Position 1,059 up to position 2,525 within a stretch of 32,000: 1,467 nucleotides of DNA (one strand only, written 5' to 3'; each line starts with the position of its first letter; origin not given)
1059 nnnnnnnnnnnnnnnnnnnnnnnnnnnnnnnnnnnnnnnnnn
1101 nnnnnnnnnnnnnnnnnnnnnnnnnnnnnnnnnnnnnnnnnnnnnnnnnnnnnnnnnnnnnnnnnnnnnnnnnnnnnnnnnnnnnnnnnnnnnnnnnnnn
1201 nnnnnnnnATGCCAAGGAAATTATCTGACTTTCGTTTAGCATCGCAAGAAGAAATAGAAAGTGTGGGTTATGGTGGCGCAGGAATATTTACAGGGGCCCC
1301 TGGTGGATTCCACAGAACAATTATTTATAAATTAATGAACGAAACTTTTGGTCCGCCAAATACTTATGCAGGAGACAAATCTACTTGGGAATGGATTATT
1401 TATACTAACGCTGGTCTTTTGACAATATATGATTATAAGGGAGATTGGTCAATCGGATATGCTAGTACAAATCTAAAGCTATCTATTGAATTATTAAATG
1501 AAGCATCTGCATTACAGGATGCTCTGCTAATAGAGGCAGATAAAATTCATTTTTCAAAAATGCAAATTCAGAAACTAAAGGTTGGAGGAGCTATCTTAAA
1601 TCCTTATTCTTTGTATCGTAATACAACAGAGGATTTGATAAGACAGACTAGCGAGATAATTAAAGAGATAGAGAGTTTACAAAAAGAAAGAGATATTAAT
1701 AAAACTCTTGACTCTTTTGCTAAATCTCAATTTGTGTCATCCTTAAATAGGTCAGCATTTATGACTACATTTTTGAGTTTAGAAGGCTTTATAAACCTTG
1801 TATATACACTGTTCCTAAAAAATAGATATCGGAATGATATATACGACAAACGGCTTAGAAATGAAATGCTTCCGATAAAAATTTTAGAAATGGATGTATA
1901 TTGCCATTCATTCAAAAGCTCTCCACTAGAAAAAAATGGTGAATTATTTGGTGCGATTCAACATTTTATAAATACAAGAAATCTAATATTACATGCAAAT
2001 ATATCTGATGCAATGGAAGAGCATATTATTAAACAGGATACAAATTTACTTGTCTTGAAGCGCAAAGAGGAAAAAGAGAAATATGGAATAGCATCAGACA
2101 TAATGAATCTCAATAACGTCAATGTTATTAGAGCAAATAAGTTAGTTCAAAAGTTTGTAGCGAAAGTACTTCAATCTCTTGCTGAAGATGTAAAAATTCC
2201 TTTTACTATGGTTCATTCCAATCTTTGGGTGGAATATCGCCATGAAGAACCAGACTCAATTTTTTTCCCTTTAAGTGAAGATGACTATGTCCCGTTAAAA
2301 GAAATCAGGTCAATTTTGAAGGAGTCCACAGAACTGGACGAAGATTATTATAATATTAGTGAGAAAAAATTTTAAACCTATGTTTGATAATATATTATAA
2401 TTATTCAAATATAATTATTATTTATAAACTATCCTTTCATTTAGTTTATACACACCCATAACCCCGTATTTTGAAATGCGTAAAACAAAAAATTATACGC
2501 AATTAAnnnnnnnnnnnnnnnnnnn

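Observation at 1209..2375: Orphan 388-aa protein: unknown N-terminal domain fused to a HEPN-like Rx4H module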

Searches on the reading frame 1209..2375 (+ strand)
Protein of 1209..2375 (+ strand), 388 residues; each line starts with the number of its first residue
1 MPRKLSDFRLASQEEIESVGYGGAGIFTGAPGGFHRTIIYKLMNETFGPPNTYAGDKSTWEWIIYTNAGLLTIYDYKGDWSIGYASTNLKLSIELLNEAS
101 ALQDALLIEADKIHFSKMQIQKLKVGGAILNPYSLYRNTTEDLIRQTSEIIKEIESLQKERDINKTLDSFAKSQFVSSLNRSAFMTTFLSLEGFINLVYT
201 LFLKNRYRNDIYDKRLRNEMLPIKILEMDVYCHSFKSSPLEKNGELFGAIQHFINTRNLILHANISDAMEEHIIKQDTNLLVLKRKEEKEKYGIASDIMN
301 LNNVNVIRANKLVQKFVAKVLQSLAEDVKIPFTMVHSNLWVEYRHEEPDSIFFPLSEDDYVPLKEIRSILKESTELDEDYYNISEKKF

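Call 4: search_protein_families(library=pfam, proteins=[window:1209-2375:+], max_evalue=10)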
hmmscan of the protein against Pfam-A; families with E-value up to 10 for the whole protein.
window:1209-2375:+ (388 aa): 1 family
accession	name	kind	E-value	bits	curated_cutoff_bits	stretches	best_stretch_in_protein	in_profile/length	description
PF16478.10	DUF5055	-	0.062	14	25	1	165-228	21-84/105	Domain of unknown function (DUF5055)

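Call 5: search_protein_families(library=padloc, proteins=[window:1209-2375:+], max_evalue=10)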
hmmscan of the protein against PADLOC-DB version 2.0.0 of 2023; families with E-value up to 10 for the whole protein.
window:1209-2375:+ (388 aa): 0 families
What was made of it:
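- Closest known: Single-protein Abi/HEPN defence proteins with variable N-terminal domains. Different: There is no PADLOC hit (call 5).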

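Call 7: find_homologous_proteins(query=window:1209-2375:+, max_evalue=0.001)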
Query window:1209-2375:+ (388 aa): 28 proteins with E <= 0.001 among 3780 candidates.
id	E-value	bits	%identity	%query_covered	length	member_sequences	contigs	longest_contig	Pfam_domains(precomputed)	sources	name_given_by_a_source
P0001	2.1e-254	861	100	100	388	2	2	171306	-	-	-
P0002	8.3e-215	731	86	100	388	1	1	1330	-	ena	-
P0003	3.7e-167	574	66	100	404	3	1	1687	-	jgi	-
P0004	1.0e-166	573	66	100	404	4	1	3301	-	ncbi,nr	ncbi:MAG: hypothetical protein DRN29_08750 [Thermoplasmata archaeon]|nr:MAG: hypothetical protein DR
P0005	7.3e-163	560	65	100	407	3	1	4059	-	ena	-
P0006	4.1e-162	558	65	100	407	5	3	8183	-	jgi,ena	-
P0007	1.4e-161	556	64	100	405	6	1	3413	-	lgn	-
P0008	1.8e-161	555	64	100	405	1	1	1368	-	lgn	-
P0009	2.3e-161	555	63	100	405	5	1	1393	-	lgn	-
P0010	5.4e-156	537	62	100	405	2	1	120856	-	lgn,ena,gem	-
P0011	8.8e-155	533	64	100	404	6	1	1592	-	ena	-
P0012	4.4e-138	479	57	100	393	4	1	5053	-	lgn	-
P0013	3.5e-135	469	56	100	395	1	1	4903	-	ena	-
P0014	1.9e-126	440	53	100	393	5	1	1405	-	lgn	-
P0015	1.8e-121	424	51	99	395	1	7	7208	-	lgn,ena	-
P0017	4.4e-116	406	50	99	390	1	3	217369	-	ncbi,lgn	-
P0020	1.1e-100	355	46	100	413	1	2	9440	-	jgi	jgi:hypothetical protein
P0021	9.2e-97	343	42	100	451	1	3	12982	-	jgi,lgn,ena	jgi:hypothetical protein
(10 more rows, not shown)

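Call 8: search_solved_structures(query=window:1209-2375:+, max_evalue=10)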
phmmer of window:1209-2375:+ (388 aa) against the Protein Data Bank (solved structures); distinct sequences matched with E-value up to 10: 9.
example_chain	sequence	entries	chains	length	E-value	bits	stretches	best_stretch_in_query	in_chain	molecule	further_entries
5mfi_A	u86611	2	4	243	0.16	14.3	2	93-180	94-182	YIII(Dq.V2)4CqI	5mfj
6huy_A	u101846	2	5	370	0.3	13.4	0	154-216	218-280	Coenzyme F420-dependent N(5),N(10)-methenyltetrahydromethanopterin reductase-related prote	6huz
8iuf_5B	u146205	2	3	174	0.47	12.8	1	16-54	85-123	COX5b-2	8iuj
2df4_B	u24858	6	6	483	0.51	12.7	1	254-310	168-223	Aspartyl/glutamyl-tRNA(Asn/Gln) amidotransferase subunit B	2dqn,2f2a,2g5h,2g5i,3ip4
7d3k_L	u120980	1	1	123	0.67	12.3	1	19-59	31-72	B77 VL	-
8tnl_L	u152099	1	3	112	1.1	11.6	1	11-62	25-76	H7.HK1 Neutralizing Antibody Heavy Chain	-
8grr_L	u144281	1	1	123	1.3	11.3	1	18-58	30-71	IG LAMDA CHAIN VARIABLE REGION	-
7fei_L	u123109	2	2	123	2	10.7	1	18-59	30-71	IG LAMDA CHAIN VARIABLE REGION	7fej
7eo0_L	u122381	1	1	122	2.4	10.5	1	17-59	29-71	Ig lamda chain variable region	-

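Call 9: search_protein_families(library=ncbifam, proteins=[window:1209-2375:+], max_evalue=10)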
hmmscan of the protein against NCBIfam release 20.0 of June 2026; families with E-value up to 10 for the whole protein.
window:1209-2375:+ (388 aa): 0 families

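Call 10: search_protein_families(library=phrogs, proteins=[window:1209-2375:+], max_evalue=10)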
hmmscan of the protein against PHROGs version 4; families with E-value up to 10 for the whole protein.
window:1209-2375:+ (388 aa): 0 families

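Call 14: search_solved_structures(query=A1, max_evalue=10, show_alignments=3)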
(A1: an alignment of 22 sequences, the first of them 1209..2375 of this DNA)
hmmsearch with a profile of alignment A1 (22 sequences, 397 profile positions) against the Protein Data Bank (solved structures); distinct sequences matched with E-value up to 10: 1.
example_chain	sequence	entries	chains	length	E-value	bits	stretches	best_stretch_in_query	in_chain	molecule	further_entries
3l87_A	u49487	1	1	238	0.29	13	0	331-372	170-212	Peptide deformylase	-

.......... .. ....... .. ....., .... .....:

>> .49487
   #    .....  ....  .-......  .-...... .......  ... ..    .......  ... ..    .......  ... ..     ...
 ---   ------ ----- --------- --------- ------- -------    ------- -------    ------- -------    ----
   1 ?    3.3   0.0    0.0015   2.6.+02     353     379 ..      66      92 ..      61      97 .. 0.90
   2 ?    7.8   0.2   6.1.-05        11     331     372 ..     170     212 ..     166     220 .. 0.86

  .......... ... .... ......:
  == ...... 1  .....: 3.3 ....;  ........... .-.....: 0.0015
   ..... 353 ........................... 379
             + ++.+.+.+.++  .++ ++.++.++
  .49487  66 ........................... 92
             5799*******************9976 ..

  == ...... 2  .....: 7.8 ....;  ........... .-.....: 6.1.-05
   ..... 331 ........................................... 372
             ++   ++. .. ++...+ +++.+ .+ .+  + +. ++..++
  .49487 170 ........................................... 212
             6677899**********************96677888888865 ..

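Call 15: search_protein_families(library=pfam, alignment_id=A1, max_evalue=1)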
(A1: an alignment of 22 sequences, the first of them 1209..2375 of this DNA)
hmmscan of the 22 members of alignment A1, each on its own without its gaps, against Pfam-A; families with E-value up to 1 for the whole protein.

A. member 1, window:1209-2375:+ (388 aa): 1 family
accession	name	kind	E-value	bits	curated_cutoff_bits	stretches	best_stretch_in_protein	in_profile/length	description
PF16478.10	DUF5055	-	0.062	14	25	1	165-228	21-84/105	Domain of unknown function (DUF5055)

B. families by the number of members that match (of 22 scanned): 15 families
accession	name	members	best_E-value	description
PF16478.10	DUF5055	6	0.012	Domain of unknown function (DUF5055)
PF08649.15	DASH_Dad1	3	0.029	DASH complex subunit Dad1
PF24915.1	Spectrin_SESTD1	1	0.019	SESTD1-like, spectrin repeat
PF04716.19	ETC_C1_NDUFA5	1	0.061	ETC complex I subunit conserved region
PF11152.14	CCB2_CCB4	1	0.069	Cofactor assembly of complex C subunit B, CCB2/CCB4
PF24682.1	OB_RRP5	1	0.071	RRP5 OB-fold domain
PF06713.17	bPH_4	1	0.08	Bacterial PH domain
PF18739.6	HEPN_Apea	1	0.097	Apea-like HEPN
PF00580.27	UvrD-helicase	1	0.11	UvrD/REP helicase N-terminal domain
PF25274.1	MJ0548_C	1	0.13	Connectase MJ0548-like, C-terminal domain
PF19355.4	DUF5932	1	0.15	Family of unknown function (DUF5932)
PF11918.13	Peptidase_S41_N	1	0.17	N-terminal domain of Peptidase_S41 in eukaryotic IRBP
PF07314.17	Lit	1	0.19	Lipoprotein intramolecular transacylase Lit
PF07495.19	Y_Y_Y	1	0.42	Y_Y_Y domain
PF10205.14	KLRAQ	1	0.61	Predicted coiled-coil domain-containing protein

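Call 20: find_encoding_contigs(protein=P0010, flank=10000, max_places=3)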
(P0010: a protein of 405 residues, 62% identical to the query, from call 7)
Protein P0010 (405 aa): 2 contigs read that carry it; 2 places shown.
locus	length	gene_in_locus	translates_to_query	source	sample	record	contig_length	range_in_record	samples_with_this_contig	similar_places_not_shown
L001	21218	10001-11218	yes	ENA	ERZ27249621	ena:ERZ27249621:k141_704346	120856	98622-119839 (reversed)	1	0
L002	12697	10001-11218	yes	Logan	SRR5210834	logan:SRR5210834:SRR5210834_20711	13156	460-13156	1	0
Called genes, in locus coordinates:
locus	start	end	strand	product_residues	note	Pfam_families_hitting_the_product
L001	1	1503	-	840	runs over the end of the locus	?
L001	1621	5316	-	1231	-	PF08126:Propeptide_C25, PF01364:Peptidase_C25, PF13860:FlgD_ig (faint)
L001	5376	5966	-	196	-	-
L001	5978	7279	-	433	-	PF02881:SRP54_N, PF06414:Zeta_toxin (weak), PF00448:SRP54, PF01656:CbiA (weak), PF02978:SRP_SPB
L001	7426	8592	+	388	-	PF00266:Aminotran_5, PF01041:DegT_DnrJ_EryC1 (weak)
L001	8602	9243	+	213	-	PF01592:NifU_N, PF01883:FeS_assembly_P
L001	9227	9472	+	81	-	PF01206:TusA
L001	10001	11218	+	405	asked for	-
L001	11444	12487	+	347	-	-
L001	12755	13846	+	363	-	-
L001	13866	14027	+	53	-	-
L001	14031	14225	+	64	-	-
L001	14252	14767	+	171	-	PF02659:Mntp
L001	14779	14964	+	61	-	-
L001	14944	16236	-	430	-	PF01743:PolyA_pol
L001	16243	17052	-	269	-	PF01177:Asp_Glu_race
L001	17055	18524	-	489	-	PF01520:Amidase_3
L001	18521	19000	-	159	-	PF01668:SmpB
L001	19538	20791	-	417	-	PF00330:Aconitase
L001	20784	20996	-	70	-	PF01197:Ribosomal_L31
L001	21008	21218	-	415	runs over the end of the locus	PF07498:Rho_N, PF07497:Rho_RNA_bind, PF08206:OB_RNB (faint), PF00006:ATP-synt_ab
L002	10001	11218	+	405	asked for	-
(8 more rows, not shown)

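Call 21: find_encoding_contigs(protein=P0017, flank=10000, max_places=3)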
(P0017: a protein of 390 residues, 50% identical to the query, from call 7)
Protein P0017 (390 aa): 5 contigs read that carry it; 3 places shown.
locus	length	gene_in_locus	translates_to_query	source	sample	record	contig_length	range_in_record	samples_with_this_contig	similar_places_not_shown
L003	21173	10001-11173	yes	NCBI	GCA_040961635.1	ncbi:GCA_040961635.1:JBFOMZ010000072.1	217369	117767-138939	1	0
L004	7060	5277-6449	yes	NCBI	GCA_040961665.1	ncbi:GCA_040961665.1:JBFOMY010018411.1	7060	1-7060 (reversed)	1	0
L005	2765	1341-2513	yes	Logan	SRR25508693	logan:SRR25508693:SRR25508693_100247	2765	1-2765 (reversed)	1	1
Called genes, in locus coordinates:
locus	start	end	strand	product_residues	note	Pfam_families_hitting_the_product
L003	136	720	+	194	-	PF04542:Sigma70_r2, PF08281:Sigma70_r4_2, PF04545:Sigma70_r4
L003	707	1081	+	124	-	-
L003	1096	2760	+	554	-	PF13365:Trypsin_2, PF00595:PDZ, PF13180:PDZ_2, PF19805:DUF6288 (faint), PF17820:PDZ_6, PF00595:PDZ, PF13180:PDZ_2, PF17820:PDZ_6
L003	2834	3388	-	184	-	PF00588:SpoU_methylase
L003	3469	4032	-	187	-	PF04191:PEMT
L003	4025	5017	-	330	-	PF01075:Glyco_transf_9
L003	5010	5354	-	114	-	PF01467:CTP_transf_like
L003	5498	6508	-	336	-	PF00294:PfkB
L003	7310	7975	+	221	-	-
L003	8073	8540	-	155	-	-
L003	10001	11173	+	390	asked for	-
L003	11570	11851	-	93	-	PF00216:Bac_DNA_binding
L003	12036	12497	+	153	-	PF02635:DsrE (weak)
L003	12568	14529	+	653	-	PF00884:Sulfatase, PF01663:Phosphodiest, PF16347:SGSH_C (weak)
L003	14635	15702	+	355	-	PF13946:DUF4214, PF13489:Methyltransf_23, PF08241:Methyltransf_11 (weak), PF08242:Methyltransf_12 (weak), PF13649:Methyltransf_25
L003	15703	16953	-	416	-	PF16401:DUF5009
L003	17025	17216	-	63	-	PF01361:Tautomerase, PF14552:Tautomerase_2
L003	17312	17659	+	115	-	PF01740:STAS, PF13466:STAS_2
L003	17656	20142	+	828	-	PF07690:MFS_1, PF03219:TLC (weak), PF13646:HEAT_2 (weak)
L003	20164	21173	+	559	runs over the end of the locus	PF16697:Yop-YscD_cpl, PF00498:FHA, PF01590:GAF, PF13185:GAF_2, PF13492:GAF_3 (weak), PF07228:SpoIIE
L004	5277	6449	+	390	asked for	-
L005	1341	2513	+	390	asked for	-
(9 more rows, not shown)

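Call 22: predict_structure(alignment_id=A1)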
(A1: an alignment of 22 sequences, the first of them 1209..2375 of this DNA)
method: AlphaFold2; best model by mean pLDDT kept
length: 388 residues; sequences in the alignment: 22
mean_pLDDT: 88.1   pTM: 0.79
mean pLDDT of the five models: 88.1, 87.9, 87.2, 83.7, 80.8
residues with pLDDT >= 90: 226; 70-90: 134; 50-70: 28; < 50: 0
segments of 3 or more residues with pLDDT < 50: none
pLDDT, mean of each block of 10 residues (from residue 1): 90 86 83 88 94 75 93 86 84 93 96 87 88 97 95 88 84 91 95 96 90 86 94 92 95 86 60 82 67 81 92 97 94 93 91 79 90 92 84
secondary structure, 60 per line:
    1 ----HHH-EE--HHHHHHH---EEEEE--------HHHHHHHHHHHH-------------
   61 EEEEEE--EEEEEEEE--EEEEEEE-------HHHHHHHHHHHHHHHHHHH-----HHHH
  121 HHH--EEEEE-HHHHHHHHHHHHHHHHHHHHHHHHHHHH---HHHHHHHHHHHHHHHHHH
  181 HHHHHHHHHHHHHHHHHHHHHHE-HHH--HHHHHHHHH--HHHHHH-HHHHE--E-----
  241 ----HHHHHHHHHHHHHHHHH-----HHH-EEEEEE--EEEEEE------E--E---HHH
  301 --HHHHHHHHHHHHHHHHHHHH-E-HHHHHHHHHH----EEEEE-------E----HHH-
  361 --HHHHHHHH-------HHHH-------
elements in order: H13-19 E23-27 H36-47 E61-66 E69-76 E79-85 H93-111 H117-123 E126-130 H132-159 H163-202 H210-218 H221-226 H228-231 H245-261 E271-276 E279-284 H303-322 H326-335 E340-344 H363-370 H378-381
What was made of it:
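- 1209..1484 (+): N-terminal alpha/beta domain (residues 1-92): a helix carrying the FGxPN motif (G48), then a three-strand meander (W60xW, YDYKG, WSIG). It is family-specific and was not found in any other architecture. AF2 secondary structure (call 22).
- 1485..1598 (+): Linker (residues 93-130): two helices and one strand joining the N-domain to the helical domain. call 22
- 1782..1796 (+): E192-G-F-I-N196 in helix 2: the conserved acidic residue (E 93/94, D 1/94) and N196 (93/94). Position in helix 163-202 from call 22.
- On HEPN superfamily: The helix order and the insert position fit (call 22).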

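Call 24: search_protein_representatives(alignment_id=A1)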
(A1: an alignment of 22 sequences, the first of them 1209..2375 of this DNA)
Query: 22 sequences, 397 profile positions. Proteins with E-value up to 0.001 (for the whole library): 254; up to 1e-10: 158; up to 1e-30: 38. The best 150 are listed.
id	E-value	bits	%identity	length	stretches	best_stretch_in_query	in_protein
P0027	1.6e-158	544.0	-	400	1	3-390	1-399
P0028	9.0e-157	538.3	-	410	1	1-396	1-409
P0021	2.5e-150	517.1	-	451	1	1-396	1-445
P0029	6.6e-144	495.9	-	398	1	3-395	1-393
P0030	4.6e-130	450.3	-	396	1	23-394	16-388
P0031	3.0e-112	391.7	-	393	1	4-392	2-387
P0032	3.0e-110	385.1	-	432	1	1-396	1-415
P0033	1.2e-83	297.4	-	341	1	59-394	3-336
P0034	3.5e-72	259.8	-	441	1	34-396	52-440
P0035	1.1e-68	248.3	-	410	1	5-376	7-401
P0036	2.7e-63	230.5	-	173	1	233-389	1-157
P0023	3.6e-63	230.1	-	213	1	234-392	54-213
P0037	3.6e-63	230.1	-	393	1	24-375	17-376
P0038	1.9e-57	211.2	-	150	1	175-301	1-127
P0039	2.4e-57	210.9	-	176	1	220-389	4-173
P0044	6.8e-40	153.4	-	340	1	15-346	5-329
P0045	1.3e-39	152.5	-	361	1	38-339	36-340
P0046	3.0e-38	148.0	-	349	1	32-337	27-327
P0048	1.2e-37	146.1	-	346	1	35-350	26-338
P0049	2.0e-37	145.3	-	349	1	31-359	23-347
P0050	4.0e-36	141.0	-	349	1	25-332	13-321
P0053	1.3e-33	132.8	-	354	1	38-357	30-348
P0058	5.0e-33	130.8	-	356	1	34-336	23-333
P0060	8.0e-32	126.9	-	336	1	38-339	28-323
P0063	1.1e-30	123.1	-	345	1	45-342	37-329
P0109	1.1e-18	83.5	-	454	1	132-333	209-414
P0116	1.0e-17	80.4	-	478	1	134-331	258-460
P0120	5.7e-17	78.0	-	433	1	135-334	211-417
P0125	2.2e-16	76.0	-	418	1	142-332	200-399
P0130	1.6e-15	73.1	-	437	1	167-338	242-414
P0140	1.2e-14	70.3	-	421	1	151-333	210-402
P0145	3.1e-14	68.9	-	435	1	179-333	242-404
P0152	1.4e-13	66.7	-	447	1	119-331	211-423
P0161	1.1e-12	63.8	-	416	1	179-333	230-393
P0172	1.1e-11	60.5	-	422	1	183-337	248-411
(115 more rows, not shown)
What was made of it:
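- Checked: The word 'orphan' is wrong: there are 28 homologues at E<=1e-84 (call 7) and 254 representative clusters at E<=1e-3 (call 24).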

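Call 25: fold_search(model_id=the predicted structure, library=pdb)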
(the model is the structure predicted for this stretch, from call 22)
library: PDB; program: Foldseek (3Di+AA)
matches with E <= 10: 189; with E <= 0.001: 0
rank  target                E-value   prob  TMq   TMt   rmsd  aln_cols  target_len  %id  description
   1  9cur_D                1.6e-01  0.09  0.10  0.07  21.3       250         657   13  BmrCD in the inward-facing conformation bound to Hoechsts and lipids (released 2025-08-13)
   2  8slb_A                1.9e-01  0.35  0.14  0.21  20.2       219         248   13  X-ray structure of CorA N-terminal domain in complex with conformation-specific synthetic antibody C12 (released 2023-06-07)
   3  8as8_A                1.9e-01  0.07  0.12  0.09  31.8       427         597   13  E. coli Wadjet JetABC monomer (released 2022-12-14)
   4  8tmn_C                3.6e-01  0.13  0.14  0.16  23.0       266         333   13  Cryo-EM structure of magnesium depleted CorA in complex with conformation-specific synthetic antibody C18, State MGD-1 (released 2025-02-12)
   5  5nzb                  7.1e-01  0.25  0.08  0.20   8.1        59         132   14  A disulfide switch determines proteolytic resistance in the birch pollen allergen Bet v 2 (released 2017-10-25)
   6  3rkg                  7.9e-01  0.12  0.16  0.22  20.8       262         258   14  Structural and Functional Characterization of the Yeast Mg2+ Channel Mrs2 (released 2012-04-18)
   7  7jtk_C                8.7e-01  0.06  0.13  0.12  25.9       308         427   11  Radial spoke 1 isolated from Chlamydomonas reinhardtii (released 2020-12-16)
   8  6ehp_B                1.3e+00  0.08  0.09  0.23  14.6       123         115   12  The crystal structure of the human LAMTOR complex (released 2017-10-04)
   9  6iqk_F                1.3e+00  0.16  0.08  0.18   8.4        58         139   14  crystal structure of Arabidopsis thaliana Profilin 3 (released 2019-11-06)
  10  5jrw_C                1.5e+00  0.06  0.13  0.15  24.9       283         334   16  Crystal structure of Thermotoga maritima mutant D89R/D253R (released 2017-01-25)
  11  8zxr_A                1.5e+00  0.11  0.10  0.26   8.5        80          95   14  Crystal structure of Ssr1698 in complex with heme c (released 2024-12-25)
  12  5em0                  1.6e+00  0.14  0.08  0.19   8.4        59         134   15  Crystal structure of mugwort allergen Art v 4 (released 2016-06-08)
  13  5ev0_A                1.6e+00  0.10  0.10  0.22  12.9       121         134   16  Crystal structure of ragweed profilin Amb a 8 in complex with poly-Pro14 (released 2016-06-08)
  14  8szc_D                1.6e+00  0.03  0.11  0.07  21.0       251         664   11  Heterodimeric ABC transporter BmrCD in the inward-facing conformation bound to substrate and ATP: BmrCD_IF-1HT/ATP (released 2023-11-15)
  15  4d60_A                1.8e+00  0.11  0.10  0.20  13.2       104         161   12  Structure of a dimeric Plasmodium falciparum profilin mutant (released 2015-06-03)
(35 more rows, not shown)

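Call 27: search_protein_families(library=pfam, alignment_id=A2, max_evalue=1)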
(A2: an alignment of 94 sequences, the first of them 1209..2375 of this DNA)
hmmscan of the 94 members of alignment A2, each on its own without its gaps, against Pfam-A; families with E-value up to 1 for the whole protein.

A. member 1, window:1209-2375:+ (388 aa): 1 family
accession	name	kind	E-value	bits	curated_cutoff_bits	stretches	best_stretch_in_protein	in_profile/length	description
PF16478.10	DUF5055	-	0.062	14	25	1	165-228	21-84/105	Domain of unknown function (DUF5055)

B. families by the number of members that match (of 94 scanned): 83 families (the first 25 are shown)
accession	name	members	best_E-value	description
PF18735.6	HEPN_RiboL-PSP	27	1.9e-05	RiboL-PSP-HEPN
PF18731.6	HEPN_Swt1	4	0.0069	Swt1-like HEPN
PF18737.6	HEPN_MAE_28990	4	0.056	MAE_28990/MAE_18760-like HEPN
PF18739.6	HEPN_Apea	4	0.071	Apea-like HEPN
PF12358.13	DUF3644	3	0.00017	Domain of unknown function (DUF3644)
PF02341.20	RbcX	3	0.0006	RbcX protein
PF20185.3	DUF6548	2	0.014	Family of unknown function (DUF6548)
PF01934.22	HepT-like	2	0.053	Ribonuclease HepT-like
PF17114.10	Nod1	1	0.0053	Gef2-related medial cortical node protein Nod1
PF13898.11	MINDY-3_4_CD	1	0.011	Deubiquitinating enzyme MINDY-3/4, conserved domain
PF15941.10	FidL_like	1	0.011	FidL-like putative membrane protein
PF14772.11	NYD-SP28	1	0.012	Sperm tail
PF08793.15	2C_adapt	1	0.014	2-cysteine adaptor domain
PF18730.6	HEPN_Cthe2314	1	0.014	Cthe_2314-like HEPN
PF04380.18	BMFP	1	0.019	Membrane fusogenic activity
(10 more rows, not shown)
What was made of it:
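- On Pfam PF18735 HEPN_RiboL-PSP: The best E-value in the family is 1.9e-5 (call 27).
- Closest known: Single-protein Abi/HEPN defence proteins with variable N-terminal domains. Same: Four relatives give weak Apea-like HEPN hits (call 27).
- The weak Pfam hits concentrate on seven different HEPN families rather than scattering (call 27).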
